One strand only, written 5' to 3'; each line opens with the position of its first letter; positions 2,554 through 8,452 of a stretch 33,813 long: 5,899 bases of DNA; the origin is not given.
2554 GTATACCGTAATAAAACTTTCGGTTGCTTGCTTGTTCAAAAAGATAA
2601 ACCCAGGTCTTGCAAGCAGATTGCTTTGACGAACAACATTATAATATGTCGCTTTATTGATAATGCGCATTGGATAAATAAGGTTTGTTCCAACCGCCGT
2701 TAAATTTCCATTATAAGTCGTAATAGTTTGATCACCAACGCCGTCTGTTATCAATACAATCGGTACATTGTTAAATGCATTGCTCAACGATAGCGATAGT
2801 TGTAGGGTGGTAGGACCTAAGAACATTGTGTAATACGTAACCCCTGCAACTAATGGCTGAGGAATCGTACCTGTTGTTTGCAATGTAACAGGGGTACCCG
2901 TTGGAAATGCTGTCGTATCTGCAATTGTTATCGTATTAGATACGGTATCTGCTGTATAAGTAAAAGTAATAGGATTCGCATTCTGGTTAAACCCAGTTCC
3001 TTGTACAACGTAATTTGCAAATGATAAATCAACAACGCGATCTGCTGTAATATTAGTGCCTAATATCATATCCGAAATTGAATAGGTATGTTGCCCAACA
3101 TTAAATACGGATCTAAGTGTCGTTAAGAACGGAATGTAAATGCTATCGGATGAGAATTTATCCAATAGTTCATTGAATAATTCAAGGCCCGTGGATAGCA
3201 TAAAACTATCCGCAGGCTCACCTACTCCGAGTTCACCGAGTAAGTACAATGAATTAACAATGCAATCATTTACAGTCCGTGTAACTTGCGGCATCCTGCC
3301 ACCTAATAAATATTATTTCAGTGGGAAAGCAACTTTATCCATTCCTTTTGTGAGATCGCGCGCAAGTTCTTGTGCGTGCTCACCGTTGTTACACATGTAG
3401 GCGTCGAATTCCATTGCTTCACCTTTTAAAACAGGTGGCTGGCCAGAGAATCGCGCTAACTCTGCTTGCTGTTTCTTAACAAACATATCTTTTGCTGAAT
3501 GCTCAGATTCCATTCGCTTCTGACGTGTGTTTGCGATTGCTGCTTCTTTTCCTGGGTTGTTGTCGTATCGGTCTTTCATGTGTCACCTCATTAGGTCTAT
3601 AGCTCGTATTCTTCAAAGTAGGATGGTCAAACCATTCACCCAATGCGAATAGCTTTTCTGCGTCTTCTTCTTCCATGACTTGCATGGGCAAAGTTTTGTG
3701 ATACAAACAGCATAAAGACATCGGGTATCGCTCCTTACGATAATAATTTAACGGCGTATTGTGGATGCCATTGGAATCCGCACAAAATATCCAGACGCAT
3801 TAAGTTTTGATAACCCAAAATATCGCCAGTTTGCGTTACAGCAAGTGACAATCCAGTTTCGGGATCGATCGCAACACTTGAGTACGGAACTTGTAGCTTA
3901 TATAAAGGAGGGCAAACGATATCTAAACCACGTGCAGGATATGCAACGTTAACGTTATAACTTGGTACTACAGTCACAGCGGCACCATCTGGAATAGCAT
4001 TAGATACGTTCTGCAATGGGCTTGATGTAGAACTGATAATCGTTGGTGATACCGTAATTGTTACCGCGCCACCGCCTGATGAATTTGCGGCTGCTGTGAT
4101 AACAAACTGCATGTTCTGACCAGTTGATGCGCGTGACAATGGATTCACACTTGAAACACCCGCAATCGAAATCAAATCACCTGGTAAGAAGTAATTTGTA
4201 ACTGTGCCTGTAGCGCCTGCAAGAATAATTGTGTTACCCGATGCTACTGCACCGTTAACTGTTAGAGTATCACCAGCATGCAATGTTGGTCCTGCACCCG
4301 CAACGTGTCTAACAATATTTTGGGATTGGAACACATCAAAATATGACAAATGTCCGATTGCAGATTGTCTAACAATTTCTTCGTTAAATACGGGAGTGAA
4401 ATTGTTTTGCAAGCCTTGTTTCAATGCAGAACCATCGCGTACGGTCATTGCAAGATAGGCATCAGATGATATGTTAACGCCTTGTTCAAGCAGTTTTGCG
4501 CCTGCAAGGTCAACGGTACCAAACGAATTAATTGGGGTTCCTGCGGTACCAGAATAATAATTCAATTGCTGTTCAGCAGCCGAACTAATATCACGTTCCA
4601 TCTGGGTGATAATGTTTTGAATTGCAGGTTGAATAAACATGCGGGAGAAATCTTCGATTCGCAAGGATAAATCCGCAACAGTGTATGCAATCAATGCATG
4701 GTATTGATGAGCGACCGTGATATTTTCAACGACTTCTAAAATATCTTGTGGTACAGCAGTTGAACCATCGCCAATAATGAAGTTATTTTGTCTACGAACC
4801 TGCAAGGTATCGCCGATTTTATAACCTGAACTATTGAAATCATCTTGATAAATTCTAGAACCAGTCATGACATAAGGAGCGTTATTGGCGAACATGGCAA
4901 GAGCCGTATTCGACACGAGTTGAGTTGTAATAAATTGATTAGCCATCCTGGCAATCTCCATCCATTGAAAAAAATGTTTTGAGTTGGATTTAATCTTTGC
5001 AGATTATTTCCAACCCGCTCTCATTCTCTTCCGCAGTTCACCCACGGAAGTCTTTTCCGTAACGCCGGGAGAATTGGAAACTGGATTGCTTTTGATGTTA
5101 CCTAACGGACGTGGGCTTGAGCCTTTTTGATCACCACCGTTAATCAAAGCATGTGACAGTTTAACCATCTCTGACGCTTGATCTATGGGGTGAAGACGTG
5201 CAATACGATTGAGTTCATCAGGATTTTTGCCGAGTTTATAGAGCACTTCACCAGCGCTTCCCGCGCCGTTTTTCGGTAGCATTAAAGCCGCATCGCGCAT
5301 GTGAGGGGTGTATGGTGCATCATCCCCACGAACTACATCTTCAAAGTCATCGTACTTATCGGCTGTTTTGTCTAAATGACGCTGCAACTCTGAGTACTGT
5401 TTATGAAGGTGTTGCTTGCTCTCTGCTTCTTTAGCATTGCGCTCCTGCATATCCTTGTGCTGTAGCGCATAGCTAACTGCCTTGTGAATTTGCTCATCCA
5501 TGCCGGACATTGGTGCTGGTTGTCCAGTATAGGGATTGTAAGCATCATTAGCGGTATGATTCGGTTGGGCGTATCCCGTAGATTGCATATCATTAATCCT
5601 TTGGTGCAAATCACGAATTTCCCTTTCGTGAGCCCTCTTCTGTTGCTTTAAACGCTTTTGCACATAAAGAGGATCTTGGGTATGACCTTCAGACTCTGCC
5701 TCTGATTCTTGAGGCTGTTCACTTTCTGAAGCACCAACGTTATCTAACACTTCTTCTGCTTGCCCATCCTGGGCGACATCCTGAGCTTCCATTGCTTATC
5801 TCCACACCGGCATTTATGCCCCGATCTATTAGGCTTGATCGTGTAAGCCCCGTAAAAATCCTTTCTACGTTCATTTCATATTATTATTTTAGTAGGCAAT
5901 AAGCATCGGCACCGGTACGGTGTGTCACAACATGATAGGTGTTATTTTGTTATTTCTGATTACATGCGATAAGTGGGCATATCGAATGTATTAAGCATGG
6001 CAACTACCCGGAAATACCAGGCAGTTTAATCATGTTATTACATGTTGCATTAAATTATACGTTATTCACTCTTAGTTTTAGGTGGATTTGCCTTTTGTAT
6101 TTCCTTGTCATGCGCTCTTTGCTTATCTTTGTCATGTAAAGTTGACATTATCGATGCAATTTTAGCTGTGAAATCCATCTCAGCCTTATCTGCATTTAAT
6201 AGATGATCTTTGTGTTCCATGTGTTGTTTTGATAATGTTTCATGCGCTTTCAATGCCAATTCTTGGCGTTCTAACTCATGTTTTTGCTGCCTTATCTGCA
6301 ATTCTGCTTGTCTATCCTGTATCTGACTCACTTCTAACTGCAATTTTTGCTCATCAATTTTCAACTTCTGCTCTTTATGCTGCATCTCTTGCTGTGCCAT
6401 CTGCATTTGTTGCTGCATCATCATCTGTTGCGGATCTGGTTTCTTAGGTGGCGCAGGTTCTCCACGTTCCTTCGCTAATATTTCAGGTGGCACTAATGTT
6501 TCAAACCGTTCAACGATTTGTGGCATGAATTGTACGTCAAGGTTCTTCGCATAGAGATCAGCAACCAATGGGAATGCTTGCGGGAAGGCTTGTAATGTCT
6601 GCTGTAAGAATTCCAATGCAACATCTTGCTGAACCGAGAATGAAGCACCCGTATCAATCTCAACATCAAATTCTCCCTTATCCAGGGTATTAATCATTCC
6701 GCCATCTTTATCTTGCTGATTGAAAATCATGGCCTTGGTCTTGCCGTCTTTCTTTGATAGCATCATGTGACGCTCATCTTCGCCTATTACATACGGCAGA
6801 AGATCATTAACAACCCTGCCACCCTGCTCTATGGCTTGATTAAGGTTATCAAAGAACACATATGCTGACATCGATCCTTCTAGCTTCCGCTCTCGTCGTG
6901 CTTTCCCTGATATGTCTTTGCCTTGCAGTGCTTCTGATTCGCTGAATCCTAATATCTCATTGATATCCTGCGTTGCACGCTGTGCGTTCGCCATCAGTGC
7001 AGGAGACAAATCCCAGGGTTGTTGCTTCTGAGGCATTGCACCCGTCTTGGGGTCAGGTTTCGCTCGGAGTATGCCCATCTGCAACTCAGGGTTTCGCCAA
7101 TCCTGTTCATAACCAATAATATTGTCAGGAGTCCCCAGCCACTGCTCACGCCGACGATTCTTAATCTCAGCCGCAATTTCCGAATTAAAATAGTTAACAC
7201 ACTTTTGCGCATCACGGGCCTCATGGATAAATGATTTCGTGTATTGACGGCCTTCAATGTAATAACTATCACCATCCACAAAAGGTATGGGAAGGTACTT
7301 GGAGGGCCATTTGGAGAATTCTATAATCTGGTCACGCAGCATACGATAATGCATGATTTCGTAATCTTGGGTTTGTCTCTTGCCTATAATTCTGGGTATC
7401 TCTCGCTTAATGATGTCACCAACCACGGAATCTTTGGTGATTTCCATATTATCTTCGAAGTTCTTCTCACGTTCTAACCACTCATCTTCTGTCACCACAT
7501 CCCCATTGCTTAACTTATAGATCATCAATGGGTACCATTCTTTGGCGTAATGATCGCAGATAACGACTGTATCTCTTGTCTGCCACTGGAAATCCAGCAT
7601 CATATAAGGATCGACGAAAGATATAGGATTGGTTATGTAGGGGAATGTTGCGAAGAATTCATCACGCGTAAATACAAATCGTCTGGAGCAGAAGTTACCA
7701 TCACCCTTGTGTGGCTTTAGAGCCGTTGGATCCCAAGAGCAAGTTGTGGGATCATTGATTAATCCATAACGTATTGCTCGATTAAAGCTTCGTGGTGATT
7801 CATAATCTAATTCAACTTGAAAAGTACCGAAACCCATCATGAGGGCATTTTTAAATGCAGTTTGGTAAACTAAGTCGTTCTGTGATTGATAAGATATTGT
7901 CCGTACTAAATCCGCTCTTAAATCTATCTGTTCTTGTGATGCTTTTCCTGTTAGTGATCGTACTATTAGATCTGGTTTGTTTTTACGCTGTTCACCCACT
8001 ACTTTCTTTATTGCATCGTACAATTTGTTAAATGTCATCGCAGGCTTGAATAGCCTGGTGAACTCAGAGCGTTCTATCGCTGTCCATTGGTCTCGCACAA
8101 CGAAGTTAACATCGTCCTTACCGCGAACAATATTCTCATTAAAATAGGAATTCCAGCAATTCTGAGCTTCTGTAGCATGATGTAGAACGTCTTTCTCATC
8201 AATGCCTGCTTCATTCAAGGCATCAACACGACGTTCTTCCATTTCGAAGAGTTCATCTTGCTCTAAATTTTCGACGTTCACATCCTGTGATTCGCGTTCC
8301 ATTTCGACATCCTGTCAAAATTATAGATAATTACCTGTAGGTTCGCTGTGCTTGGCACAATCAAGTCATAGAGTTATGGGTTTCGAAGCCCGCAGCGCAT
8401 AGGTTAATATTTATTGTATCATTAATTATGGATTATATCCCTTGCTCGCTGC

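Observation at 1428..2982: The same ~70-90 aa module is inserted into three different tail proteins (adaptor, nozzle, collar-domain fibre)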

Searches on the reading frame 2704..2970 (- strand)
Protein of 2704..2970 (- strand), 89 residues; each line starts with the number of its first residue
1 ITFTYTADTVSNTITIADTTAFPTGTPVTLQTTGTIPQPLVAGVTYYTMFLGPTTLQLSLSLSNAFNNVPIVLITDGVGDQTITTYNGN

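Call 37: predict_structure(alignment_id=A2)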
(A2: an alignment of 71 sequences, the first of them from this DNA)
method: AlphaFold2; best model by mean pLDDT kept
length: 89 residues; sequences in the alignment: 71
mean_pLDDT: 95.8   pTM: 0.85
mean pLDDT of the five models: 95.8, 94.5, 94.2, 93.9, 91.8
residues with pLDDT >= 90: 85; 70-90: 2; 50-70: 1; < 50: 1
segments of 3 or more residues with pLDDT < 50: none
pLDDT, mean of each block of 10 residues (from residue 1): 97 97 97 98 98 98 98 97 83
secondary structure, 60 per line:
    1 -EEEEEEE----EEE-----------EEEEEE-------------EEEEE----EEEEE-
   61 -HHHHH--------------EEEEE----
elements in order: E2-8 E13-15 E27-32 E46-50 E55-59 H62-66 E81-85

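Call 39: fold_search(model_id=the predicted structure, library=pdb)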
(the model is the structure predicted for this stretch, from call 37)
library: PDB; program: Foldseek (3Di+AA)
matches with E <= 10: 533; with E <= 0.001: 0
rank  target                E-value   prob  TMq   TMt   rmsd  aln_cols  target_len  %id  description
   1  5tr4_A                9.6e-02  0.98  0.54  0.06   5.5        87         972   16  Structure of Ubiquitin activating enzyme (Uba1) in complex with ubiquitin and TAK-243 (released 2017-11-01)
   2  4nnj_A                1.1e-01  0.99  0.58  0.06   5.3        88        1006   16  Crystal structure of Uba1 in complex with ubiquitin-AMP and thioesterified ubiquitin (released 2014-05-07)
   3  5l6j_A                1.1e-01  0.99  0.57  0.06   5.3        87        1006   16  Uba1 in complex with Ub-MLN7243 covalent adduct (released 2017-06-14)
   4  7sol_A                1.6e-01  0.99  0.60  0.06   4.8        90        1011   11  Crystal Structures of the bispecific ubiquitin/FAT10 activating enzyme, Uba6 (released 2022-11-02)
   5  4p22_B                1.8e-01  0.98  0.56  0.16   4.6        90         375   14  Crystal Structure of N-terminal Fragments of E1 (released 2015-02-25)
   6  6dc6_C                1.8e-01  0.94  0.53  0.06   4.4        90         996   17  Crystal structure of human ubiquitin activating enzyme E1 (Uba1) in complex with ubiquitin (released 2018-10-10)
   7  7k5j_K                2.1e-01  0.98  0.60  0.07   5.2        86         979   15  Structure of an E1-E2-ubiquitin thioester mimetic (released 2021-04-28)
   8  4ii3_A                2.1e-01  0.97  0.58  0.07   5.0        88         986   15  Crystal structure of S. pombe Ubiquitin activating enzyme 1 (Uba1) in complex with ubiquitin and ATP/Mg (released 2013-02-13)
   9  6zhs_A                2.4e-01  0.98  0.59  0.06   5.0        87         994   15  Uba1 bound to two E2 (Ubc13) molecules (released 2022-01-12)
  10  5tr4_C                2.4e-01  0.97  0.57  0.07   5.3        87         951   16  Structure of Ubiquitin activating enzyme (Uba1) in complex with ubiquitin and TAK-243 (released 2017-11-01)
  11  6zhu_A                2.4e-01  0.97  0.58  0.06   5.4        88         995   16  Yeast Uba1 in complex with Ubc3 and ATP (released 2022-01-12)
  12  5knl_A                2.5e-01  0.97  0.58  0.07   4.9        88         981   12  Crystal structure of S. pombe ubiquitin E1 (Uba1) in complex with Ubc15 and ubiquitin (released 2017-02-15)
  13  5l6i_A                2.8e-01  0.97  0.57  0.06   5.3        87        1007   16  Uba1 in complex with Ub-MLN4924 covalent adduct (released 2017-06-14)
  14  7sol_C                3.1e-01  0.97  0.60  0.07   4.7        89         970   10  Crystal Structures of the bispecific ubiquitin/FAT10 activating enzyme, Uba6 (released 2022-11-02)
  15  4ii3_C                3.1e-01  0.96  0.58  0.07   5.0        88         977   14  Crystal structure of S. pombe Ubiquitin activating enzyme 1 (Uba1) in complex with ubiquitin and ATP/Mg (released 2013-02-13)
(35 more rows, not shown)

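Call 42: fold_search(model_id=the predicted structure, library=viral)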
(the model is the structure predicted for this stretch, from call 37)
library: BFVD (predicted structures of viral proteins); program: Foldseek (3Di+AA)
matches with E <= 10: 545; with E <= 0.001: 33
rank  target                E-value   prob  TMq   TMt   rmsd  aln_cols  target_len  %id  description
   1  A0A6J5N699            1.3e-07  1.00  0.90  0.22   1.0        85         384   34  Uncharacterized protein [uncultured Caudovirales phage]
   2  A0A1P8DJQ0            3.4e-06  1.00  0.80  0.10   2.1        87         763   28  (no name in the UniProt tables at hand)
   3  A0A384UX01            4.0e-06  1.00  0.86  0.14   2.2        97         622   24  (no name in the UniProt tables at hand)
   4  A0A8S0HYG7            5.6e-06  1.00  0.88  0.17   2.0       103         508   23  (no name in the UniProt tables at hand)
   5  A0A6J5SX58            7.9e-06  1.00  0.90  0.10   2.0        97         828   26  Uncharacterized protein [uncultured Caudovirales phage]
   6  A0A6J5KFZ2            8.8e-06  1.00  0.76  0.16   3.4        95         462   29  Uncharacterized protein [uncultured Caudovirales phage]
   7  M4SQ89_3              1.2e-05  1.00  0.88  0.06   1.3       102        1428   24  (no name in the UniProt tables at hand)
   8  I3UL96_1              1.2e-05  1.00  0.84  0.06   2.5       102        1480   20  (no name in the UniProt tables at hand)
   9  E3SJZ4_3              2.2e-05  1.00  0.87  0.07   1.6       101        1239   23  Structural protein [Synechococcus phage S-ShM2]
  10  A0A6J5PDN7            2.2e-05  1.00  0.84  0.12   2.2        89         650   29  Uncharacterized protein [uncultured Caudovirales phage]
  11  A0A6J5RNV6            2.3e-05  1.00  0.84  0.19   2.0        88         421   27  Tail fiber protein [uncultured Caudovirales phage]
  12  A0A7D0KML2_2          4.5e-05  1.00  0.85  0.08   2.4        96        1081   21  (no name in the UniProt tables at hand)
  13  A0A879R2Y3            5.0e-05  1.00  0.86  0.17   1.4        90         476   32  Baseplate wedge initiator [Synechococcus phage S-SRM01]
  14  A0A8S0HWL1            5.3e-05  1.00  0.79  0.32   2.1        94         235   33  (no name in the UniProt tables at hand)
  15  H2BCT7                6.6e-05  1.00  0.81  0.29   2.0        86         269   22  (no name in the UniProt tables at hand)
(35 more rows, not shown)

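Call 61: search_protein_families(library=phrogs, proteins=[window:2704-2970:-], max_evalue=0.001)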
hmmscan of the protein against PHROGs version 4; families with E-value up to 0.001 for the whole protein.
seq(89 aa): 0 families

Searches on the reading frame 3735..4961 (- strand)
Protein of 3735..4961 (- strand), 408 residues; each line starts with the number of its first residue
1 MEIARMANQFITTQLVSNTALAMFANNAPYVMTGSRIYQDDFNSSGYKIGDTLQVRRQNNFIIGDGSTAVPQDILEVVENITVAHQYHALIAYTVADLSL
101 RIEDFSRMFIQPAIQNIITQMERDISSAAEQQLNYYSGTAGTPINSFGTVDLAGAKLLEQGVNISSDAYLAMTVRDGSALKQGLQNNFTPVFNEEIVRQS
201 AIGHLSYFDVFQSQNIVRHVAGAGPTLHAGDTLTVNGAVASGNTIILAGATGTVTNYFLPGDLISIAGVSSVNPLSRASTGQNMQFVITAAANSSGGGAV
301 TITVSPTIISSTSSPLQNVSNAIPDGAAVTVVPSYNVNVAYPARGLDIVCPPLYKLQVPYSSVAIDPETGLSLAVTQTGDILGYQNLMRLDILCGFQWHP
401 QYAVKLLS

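Call 33: search_protein_families(library=pfam, proteins=[window:3735-4961:-], max_evalue=1)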
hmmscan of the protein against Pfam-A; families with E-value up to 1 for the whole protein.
window:3735-4961:- (408 aa): 2 families
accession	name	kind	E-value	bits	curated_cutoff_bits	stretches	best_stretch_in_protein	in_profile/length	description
PF11651.14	P22_CoatProtein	-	4.3e-27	95.4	24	1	6-397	1-410/423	P22 coat protein - gene protein 5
PF22639.1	Gp18_dom_I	-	0.36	11.3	27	0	44-67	12-35/93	Tail sheath protein Gp18-like domain I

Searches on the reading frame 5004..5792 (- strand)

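Call 79: search_protein_families(library=phrogs, proteins=[window:5004-5792:-], max_evalue=0.001)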
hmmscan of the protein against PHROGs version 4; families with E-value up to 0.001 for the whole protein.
window:5004-5792:- (262 aa): 1 family
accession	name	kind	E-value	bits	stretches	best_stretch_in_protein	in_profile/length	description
phrog_8865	-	head and packaging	1.3e-14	55.6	1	4-216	34-245/297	head scaffolding protein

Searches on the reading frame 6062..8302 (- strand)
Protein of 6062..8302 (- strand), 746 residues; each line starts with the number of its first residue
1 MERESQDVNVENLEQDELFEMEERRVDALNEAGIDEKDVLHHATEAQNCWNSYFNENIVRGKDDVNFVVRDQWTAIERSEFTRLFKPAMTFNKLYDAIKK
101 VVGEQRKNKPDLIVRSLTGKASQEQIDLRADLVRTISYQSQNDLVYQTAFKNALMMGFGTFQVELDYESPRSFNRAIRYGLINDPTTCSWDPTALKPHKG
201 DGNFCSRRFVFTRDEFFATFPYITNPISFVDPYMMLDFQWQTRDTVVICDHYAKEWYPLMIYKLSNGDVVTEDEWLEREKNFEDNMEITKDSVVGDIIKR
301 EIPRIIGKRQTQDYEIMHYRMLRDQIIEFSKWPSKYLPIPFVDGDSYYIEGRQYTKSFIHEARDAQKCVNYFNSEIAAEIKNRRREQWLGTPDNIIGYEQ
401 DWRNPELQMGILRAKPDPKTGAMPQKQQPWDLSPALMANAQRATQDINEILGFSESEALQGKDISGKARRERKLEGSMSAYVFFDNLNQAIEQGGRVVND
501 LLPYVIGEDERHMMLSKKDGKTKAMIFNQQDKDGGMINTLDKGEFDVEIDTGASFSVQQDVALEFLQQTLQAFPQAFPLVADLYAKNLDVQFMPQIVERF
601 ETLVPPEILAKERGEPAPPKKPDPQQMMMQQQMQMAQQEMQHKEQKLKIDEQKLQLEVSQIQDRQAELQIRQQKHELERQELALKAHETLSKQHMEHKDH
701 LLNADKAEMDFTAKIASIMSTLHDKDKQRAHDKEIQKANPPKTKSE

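Call 33: search_protein_families(library=pfam, proteins=[window:6062-8302:-], max_evalue=1)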
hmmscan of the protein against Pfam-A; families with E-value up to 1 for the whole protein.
window:6062-8302:- (746 aa): 2 families
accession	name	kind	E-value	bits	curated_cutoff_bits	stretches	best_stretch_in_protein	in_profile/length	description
PF16510.12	P22_portal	-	1.6e-102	344.4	26.1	1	53-647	10-589/594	Phage P22-like portal protein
PF10388.15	YkuI_C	-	0.012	15.8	26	1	40-87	95-142/166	EAL-domain associated signalling protein domain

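Call 71: search_dna_similar(query=window:6062-8302:-, collection=phages, mode=protein, max_rows=12, max_evalue=1e-10)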
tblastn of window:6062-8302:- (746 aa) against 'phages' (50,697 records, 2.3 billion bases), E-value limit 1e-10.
Records with a match: 170; places in all: 170; records where one place covers at least 80% of the query: 19.
Best place of each record, by identity: <60% 170.
By first word of the organism name: Salmonella 88; Vibrio 23; Enterobacteria 12; Escherichia 12; Caudoviricetes 8; Ralstonia 5; Xylella 3; Thalassomonas 2; Rhodoferax 2; Shewanella 2; and 10 more.
By host as written in the record: - 23; Salmonella enterica subsp. enterica serovar Typhimurium 19; Salmonella sp. 15; Vibrio crassostreae 12; Salmonella enterica 11; Escherichia coli 10; Salmonella enterica subsp. enterica serovar Anatum 4; Salmonella enterica subsp. enterica 3; and 54 more.
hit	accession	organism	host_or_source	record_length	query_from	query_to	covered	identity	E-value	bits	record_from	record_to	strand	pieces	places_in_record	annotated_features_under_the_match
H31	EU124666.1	Thalassomonas phage BA3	Thalassomonas loyana LMG 22536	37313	35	683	87%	24.6%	1e-49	195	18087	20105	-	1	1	hypothetical protein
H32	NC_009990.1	Thalassomonas phage BA3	Thalassomonas loyana LMG 22536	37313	35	683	87%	24.6%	1e-49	195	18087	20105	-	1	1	portal protein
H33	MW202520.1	Caudoviricetes sp.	Manatee Spring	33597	63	738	91%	23.1%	1e-44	179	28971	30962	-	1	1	phage P22 like portal protein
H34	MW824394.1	Vibrio phage 41E34.2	Vibrio crassostreae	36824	52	676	84%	24.8%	3e-48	191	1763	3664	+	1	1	putative portal protein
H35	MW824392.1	Vibrio phage 34E29.1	Vibrio crassostreae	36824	52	676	84%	24.8%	3e-48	191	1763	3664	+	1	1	hypothetical protein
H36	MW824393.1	Vibrio phage 36E38.1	Vibrio crassostreae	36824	52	676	84%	24.8%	3e-48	191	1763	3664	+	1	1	portal protein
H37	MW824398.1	Vibrio phage 44E38.1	Vibrio crassostreae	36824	52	676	84%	24.8%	3e-48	191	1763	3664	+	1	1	portal protein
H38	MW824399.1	Vibrio phage 44E38.2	Vibrio crassostreae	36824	52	676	84%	24.8%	3e-48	191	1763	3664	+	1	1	hypothetical protein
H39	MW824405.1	Vibrio phage 75E35.1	Vibrio crassostreae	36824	52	676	84%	24.8%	3e-48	191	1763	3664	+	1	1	hypothetical protein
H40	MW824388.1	Vibrio phage 24E30.2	Vibrio crassostreae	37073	52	676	84%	24.8%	3e-48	191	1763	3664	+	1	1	hypothetical protein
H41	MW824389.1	Vibrio phage 24E35.2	Vibrio crassostreae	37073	52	676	84%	24.8%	3e-48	191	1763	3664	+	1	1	hypothetical protein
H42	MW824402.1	Vibrio phage 64E30.1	Vibrio crassostreae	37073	52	676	84%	24.8%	3e-48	191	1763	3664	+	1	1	hypothetical protein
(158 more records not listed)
